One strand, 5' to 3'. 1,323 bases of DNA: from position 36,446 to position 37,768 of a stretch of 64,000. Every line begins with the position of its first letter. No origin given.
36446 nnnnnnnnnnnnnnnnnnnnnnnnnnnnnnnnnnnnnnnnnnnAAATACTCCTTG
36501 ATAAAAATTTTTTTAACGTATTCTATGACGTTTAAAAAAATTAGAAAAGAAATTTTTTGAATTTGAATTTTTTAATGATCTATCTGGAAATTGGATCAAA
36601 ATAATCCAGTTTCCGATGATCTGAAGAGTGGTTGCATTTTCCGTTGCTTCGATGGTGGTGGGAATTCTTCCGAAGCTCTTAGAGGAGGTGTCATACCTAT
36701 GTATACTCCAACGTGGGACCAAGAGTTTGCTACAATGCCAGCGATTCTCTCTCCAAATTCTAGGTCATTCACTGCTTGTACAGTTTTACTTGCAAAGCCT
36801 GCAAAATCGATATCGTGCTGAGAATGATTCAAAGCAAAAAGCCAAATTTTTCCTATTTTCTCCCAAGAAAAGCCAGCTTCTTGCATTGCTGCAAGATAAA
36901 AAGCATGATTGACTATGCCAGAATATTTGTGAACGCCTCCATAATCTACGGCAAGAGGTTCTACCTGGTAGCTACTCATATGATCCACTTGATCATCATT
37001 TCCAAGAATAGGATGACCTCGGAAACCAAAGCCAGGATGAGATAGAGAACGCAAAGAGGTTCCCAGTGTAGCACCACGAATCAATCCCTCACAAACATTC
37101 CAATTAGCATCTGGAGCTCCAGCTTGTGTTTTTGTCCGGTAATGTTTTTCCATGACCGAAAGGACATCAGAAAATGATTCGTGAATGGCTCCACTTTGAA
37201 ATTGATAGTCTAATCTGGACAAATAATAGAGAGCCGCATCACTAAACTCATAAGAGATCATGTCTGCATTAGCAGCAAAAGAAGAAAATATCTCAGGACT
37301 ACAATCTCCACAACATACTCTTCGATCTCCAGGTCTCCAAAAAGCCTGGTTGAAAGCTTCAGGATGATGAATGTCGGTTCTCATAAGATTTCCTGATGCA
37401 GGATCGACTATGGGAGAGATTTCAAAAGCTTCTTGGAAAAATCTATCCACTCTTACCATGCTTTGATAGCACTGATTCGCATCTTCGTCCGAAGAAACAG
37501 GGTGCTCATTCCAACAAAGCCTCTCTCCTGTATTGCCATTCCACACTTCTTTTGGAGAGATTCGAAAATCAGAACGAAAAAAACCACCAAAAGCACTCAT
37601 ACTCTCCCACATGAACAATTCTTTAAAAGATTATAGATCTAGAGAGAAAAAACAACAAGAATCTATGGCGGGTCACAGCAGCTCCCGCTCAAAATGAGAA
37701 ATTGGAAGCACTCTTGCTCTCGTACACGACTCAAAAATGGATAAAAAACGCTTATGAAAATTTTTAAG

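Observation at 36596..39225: Near-identical gene pair F/E in which nucleotide differences concentrate on the HExxH motif and the N-terminal module is deleted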

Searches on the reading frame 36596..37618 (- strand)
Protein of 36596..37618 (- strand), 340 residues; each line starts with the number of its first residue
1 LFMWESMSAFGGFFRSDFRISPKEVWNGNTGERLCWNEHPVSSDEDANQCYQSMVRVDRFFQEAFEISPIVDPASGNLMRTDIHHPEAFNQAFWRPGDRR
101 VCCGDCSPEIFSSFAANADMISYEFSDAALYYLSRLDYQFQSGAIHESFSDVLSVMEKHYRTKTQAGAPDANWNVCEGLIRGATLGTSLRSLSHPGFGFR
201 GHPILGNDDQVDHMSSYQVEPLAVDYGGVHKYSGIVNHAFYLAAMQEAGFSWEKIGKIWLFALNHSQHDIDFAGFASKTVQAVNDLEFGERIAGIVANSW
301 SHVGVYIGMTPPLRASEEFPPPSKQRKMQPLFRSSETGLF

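Call 6: search_protein_families(library=pfam, proteins=[window:36596-37618:-], max_evalue=0.01)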
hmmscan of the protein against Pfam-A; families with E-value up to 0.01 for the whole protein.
window:36596-37618:- (340 aa): 1 family
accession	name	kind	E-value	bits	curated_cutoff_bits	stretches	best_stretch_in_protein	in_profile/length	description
PF02868.21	Peptidase_M4_C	-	6.8e-31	107.8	24.4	1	134-305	1-165/165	Thermolysin metallopeptidase, alpha-helical domain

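Call 7: search_protein_families(library=ncbifam, proteins=[window:36596-37618:-], max_evalue=0.01)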
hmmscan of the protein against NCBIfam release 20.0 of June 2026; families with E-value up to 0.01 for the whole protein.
window:36596-37618:- (340 aa): 2 families
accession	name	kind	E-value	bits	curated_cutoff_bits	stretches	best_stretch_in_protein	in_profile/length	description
NF045902.1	MetaloprotProALeg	equivalog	2.8e-08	32.9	900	1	25-258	283-488/539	zinc metalloprotease ProA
NF047971.1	ThermolysLepto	equivalog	1.6e-05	23.3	1350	1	116-195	431-505/776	M4 family metalopeptidase thermolysin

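Call 47: search_protein_representatives(protein=window:36596-37600:-)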
Query: 334 residues. Proteins with E-value up to 0.001 (for the whole library): 3826; up to 1e-10: 1091; up to 1e-30: 129. The best 150 are listed.
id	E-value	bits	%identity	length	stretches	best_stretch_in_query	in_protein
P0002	2.6e-223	756.8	60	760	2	10-329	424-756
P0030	5.1e-103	361.3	59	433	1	12-301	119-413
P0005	5.0e-101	354.7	58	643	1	13-324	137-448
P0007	8.6e-90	317.8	57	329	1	16-300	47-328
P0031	4.7e-82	292.3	34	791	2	21-300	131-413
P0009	1.8e-78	280.5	49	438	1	12-301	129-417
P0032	2.4e-72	260.4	47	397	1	10-300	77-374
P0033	2.3e-63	230.9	44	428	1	11-300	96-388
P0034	2.1e-62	227.7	44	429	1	13-301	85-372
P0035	4.4e-62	226.7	42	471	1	13-302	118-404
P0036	1.8e-61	224.7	42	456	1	13-306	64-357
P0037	5.6e-61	223.1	44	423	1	10-301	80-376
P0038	1.4e-60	221.7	43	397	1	14-301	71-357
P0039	5.3e-60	219.8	39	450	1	15-307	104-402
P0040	1.9e-58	214.7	38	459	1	12-300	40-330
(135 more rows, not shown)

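Call 50: predict_structure(alignment_id=A2)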
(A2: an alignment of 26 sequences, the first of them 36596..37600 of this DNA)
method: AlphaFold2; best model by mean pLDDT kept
length: 334 residues; sequences in the alignment: 26
mean_pLDDT: 90.2   pTM: 0.87
mean pLDDT of the five models: 90.2, 89.7, 89.5, 89.1, 88.9
residues with pLDDT >= 90: 273; 70-90: 23; 50-70: 10; < 50: 28
segments of 3 or more residues with pLDDT < 50: 1-9, 316-334
pLDDT, mean of each block of 10 residues (from residue 1): 41 85 98 97 98 95 86 97 95 95 97 97 93 97 98 98 98 98 98 98 98 94 98 99 98 97 98 98 98 98 78 49 40 29
secondary structure, 60 per line:
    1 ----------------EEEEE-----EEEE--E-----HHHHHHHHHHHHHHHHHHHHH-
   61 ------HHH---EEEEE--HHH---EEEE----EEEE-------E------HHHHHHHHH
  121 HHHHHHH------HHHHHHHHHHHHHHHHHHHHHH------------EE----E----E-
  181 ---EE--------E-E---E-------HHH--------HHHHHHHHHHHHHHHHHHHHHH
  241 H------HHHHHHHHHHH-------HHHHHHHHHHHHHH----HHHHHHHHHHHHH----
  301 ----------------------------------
elements in order: E17-21 E27-30 H39-59 E73-77 E86-89 E94-97 H112-127 H134-155 H219-241 H248-258 H266-279 H284-296

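Call 54: fold_search(model_id=the predicted structure, library=pdb)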
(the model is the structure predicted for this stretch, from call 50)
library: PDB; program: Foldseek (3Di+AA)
matches with E <= 10: 90; with E <= 0.001: 30
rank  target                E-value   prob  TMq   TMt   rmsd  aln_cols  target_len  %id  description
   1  2vqx                  6.2e-23  1.00  0.78  0.81   2.1       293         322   30  Precursor of Protealysin, Metalloproteinase from Serratia proteamaculans. (released 2009-05-26)
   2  4ow3                  3.7e-16  1.00  0.68  0.72   3.7       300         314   23  Thermolysin structure determined by free-electron laser (released 2014-03-12)
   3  1bqb                  4.9e-16  1.00  0.68  0.75   3.3       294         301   24  AUREOLYSIN, STAPHYLOCOCCUS AUREUS METALLOPROTEINASE (released 1999-01-13)
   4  7skl_A                6.5e-16  1.00  0.68  0.75   3.2       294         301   24  Complex between S. aureus aureolysin and IMPI mutant I57I (released 2022-01-26)
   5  4tnl                  6.9e-16  1.00  0.68  0.72   4.0       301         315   23  1.8 A resolution room temperature structure of Thermolysin recorded using an XFEL (released 2014-07-09)
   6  1kei                  1.3e-15  1.00  0.68  0.72   4.2       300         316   23  Thermolysin (substrate-free) (released 2002-11-16)
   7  5fxn                  2.0e-15  1.00  0.69  0.73   3.7       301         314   23  Structure of thermolysin solved by SAD from data collected by Direct Data Collection (DDC) using the ESRF RoboDiff gonio (released 2016-03-16)
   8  7skm_C                2.1e-15  1.00  0.67  0.74   3.2       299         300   24  Complex between S. aureus aureolysin and wt IMPI. (released 2022-01-26)
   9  4ger_A                2.5e-15  1.00  0.69  0.75   3.5       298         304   25  Crystal structure of Gentlyase, the neutral metalloprotease of Paenibacillus polymyxa (released 2013-01-02)
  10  1esp                  5.2e-15  1.00  0.70  0.74   3.8       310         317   22  NEUTRAL PROTEASE MUTANT E144S (released 1995-12-07)
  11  1npc                  6.9e-15  1.00  0.70  0.73   3.9       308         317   23  THE STRUCTURE OF NEUTRAL PROTEASE FROM BACILLUS CEREUS AT 0.2-NM RESOLUTION (released 1993-10-31)
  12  4tln                  3.5e-14  1.00  0.69  0.72   3.5       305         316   23  BINDING OF HYDROXAMIC ACID INHIBITORS TO CRYSTALLINE THERMOLYSIN SUGGESTS A PENTACOORDINATE ZINC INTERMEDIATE IN CATALYS (released 1982-05-26)
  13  8cr7_A                1.2e-13  1.00  0.67  0.74   3.4       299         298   18  Crystal structure of recombinant LasB from Pseudomonas aeruginosa PA7 (released 2023-07-05)
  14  7oc7                  1.4e-13  1.00  0.65  0.73   3.7       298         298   18  LasB, alpha-alkyl-N-aryl mercaptoacetamide (released 2022-01-19)
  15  8cr4                  2.5e-13  1.00  0.67  0.74   2.9       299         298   19  Crystal structure of recombinant LasBArtif from Pseudomonas aeruginosa AZPAE14816 (released 2023-07-05)
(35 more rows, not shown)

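Call 55: list_cluster_members(proteins=[P0003, window:36596-37600:-, window:36596-37612:-])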
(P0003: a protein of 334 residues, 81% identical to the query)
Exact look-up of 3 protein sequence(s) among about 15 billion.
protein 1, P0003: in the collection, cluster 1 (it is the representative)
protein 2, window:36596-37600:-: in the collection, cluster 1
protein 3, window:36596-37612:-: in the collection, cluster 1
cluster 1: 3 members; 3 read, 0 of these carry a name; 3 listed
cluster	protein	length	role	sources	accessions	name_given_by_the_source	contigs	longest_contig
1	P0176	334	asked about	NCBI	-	-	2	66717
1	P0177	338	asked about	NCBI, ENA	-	-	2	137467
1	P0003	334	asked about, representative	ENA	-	-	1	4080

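Call 56: find_encoding_contigs(protein=window:36596-37600:-, flank=6000, max_places=6)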
Protein window:36596-37600:- (334 aa): no gene with exactly this product is on record in the collection.

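Call 57: find_encoding_contigs(protein=window:36596-37612:-, flank=6000, max_places=6)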
Protein window:36596-37612:- (338 aa): 3 contigs read that carry it; 1 place shown.
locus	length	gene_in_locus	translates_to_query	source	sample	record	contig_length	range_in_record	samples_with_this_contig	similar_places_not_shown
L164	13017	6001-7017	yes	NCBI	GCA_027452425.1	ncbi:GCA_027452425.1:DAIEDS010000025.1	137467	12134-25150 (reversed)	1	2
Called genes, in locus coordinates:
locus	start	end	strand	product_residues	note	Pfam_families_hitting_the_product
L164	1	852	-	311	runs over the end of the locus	PF02899:Phage_int_SAM_1, PF13102:Phage_int_SAM_5 (weak), PF13495:Phage_int_SAM_4, PF00589:Phage_integrase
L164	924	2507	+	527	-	PF00005:ABC_tran, PF02463:SMC_N (faint), PF13476:AAA_23 (faint), PF13555:AAA_29 (faint), PF13304:AAA_21 (faint), PF12848:ABC_tran_Xtn, PF00005:ABC_tran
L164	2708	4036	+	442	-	PF02868:Peptidase_M4_C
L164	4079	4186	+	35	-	-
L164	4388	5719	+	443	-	PF01447:Peptidase_M4 (weak), PF02868:Peptidase_M4_C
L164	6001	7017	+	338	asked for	PF02868:Peptidase_M4_C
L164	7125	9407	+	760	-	PF02868:Peptidase_M4_C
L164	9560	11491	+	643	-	PF02868:Peptidase_M4_C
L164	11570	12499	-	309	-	PF23023:Anti-Pycsar_Apyc1 (weak), PF00753:Lactamase_B, PF12706:Lactamase_B_2 (weak)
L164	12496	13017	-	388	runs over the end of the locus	PF12122:Rhomboid_N (faint), PF01694:Rhomboid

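Call 64: find_related_loci(query=window:36596-37600:-, collection=metagenome_contigs, flank=6000)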
Query window:36596-37600:- (334 aa) in metagenome_contigs; peptide patterns used: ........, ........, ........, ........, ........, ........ (x = any residue, [..] = any of these).
59 stretches matched a pattern; 9 encode a relative of the query (tblastn E <= 1e-3); 9 distinct loci.
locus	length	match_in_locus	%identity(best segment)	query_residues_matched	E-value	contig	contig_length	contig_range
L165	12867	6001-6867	41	15-307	9e-63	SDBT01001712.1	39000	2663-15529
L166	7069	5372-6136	40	52-301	1e-53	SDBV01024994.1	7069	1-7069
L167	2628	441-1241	33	34-307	4e-40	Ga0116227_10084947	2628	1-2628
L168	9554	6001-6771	35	36-299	2e-37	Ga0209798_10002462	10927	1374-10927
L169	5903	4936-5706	34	36-299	9e-36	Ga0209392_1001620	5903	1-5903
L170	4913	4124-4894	34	36-299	9e-36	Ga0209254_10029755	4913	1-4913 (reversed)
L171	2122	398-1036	38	36-257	7e-36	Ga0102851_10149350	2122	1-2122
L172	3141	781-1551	30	36-310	3e-27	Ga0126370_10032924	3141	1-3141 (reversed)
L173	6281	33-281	46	219-299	9e-14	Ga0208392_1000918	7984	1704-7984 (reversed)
